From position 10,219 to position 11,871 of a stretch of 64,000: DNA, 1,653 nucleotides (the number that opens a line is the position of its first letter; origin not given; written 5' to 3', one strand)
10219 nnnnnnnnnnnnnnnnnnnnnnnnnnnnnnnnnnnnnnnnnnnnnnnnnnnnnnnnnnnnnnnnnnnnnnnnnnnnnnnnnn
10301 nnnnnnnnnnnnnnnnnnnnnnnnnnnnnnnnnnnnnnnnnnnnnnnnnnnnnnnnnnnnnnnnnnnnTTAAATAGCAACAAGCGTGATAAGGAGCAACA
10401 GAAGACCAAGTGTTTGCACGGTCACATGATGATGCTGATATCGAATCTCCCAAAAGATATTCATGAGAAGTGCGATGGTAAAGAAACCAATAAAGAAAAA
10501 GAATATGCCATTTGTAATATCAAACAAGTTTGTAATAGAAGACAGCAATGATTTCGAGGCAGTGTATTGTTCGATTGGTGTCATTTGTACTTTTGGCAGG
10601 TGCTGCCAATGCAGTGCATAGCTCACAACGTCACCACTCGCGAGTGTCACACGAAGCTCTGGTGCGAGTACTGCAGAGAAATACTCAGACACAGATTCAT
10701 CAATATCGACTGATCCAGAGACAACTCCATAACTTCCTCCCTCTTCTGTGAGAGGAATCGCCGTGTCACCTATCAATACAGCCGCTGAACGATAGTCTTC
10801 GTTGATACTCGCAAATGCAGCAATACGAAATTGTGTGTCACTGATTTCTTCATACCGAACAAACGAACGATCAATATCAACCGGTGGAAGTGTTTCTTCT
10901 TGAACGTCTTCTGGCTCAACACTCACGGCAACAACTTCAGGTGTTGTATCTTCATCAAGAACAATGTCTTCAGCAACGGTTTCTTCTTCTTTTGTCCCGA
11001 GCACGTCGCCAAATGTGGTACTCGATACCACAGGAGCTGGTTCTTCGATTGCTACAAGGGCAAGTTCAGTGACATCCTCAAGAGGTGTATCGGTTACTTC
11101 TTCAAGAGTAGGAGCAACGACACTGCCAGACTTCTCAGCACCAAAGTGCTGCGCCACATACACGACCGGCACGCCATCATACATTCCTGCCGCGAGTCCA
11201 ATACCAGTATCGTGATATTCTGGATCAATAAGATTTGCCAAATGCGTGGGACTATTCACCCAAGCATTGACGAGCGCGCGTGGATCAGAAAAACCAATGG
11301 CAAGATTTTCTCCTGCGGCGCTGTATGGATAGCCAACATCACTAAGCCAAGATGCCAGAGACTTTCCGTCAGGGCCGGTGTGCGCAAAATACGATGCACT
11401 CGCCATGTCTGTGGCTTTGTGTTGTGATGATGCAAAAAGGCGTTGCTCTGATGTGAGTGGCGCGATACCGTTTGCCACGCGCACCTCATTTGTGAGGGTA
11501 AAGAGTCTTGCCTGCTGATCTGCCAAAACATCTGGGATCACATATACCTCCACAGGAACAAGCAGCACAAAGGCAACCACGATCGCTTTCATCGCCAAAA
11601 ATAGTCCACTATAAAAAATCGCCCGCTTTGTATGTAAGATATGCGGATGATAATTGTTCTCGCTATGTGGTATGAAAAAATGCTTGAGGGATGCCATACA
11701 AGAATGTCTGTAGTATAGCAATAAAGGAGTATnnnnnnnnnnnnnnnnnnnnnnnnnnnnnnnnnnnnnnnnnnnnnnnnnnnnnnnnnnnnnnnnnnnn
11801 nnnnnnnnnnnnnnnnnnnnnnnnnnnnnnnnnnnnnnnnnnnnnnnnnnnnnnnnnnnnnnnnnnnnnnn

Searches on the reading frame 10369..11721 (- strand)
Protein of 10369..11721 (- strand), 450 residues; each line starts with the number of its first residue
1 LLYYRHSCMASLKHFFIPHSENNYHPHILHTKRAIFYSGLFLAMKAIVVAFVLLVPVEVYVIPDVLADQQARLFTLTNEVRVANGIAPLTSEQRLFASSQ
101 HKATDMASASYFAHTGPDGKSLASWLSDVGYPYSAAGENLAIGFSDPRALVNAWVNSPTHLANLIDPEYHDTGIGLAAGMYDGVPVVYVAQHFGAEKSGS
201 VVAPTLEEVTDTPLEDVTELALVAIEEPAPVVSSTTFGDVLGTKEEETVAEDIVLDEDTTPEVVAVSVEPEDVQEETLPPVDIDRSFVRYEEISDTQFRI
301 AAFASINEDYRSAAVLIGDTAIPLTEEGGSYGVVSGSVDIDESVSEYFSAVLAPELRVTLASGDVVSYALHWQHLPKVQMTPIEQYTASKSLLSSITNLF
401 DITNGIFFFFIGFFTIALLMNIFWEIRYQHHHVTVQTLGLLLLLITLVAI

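Call 3: search_protein_families(library=pfam, proteins=[window:10369-11721:-])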
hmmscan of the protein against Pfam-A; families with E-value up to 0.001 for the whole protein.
window:10369-11721:- (450 aa): 1 family
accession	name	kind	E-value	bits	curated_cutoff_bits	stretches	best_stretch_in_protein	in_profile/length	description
PF00188.32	CAP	-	1.1e-13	52.5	21.1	1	75-190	2-114/117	Cysteine-rich secretory protein family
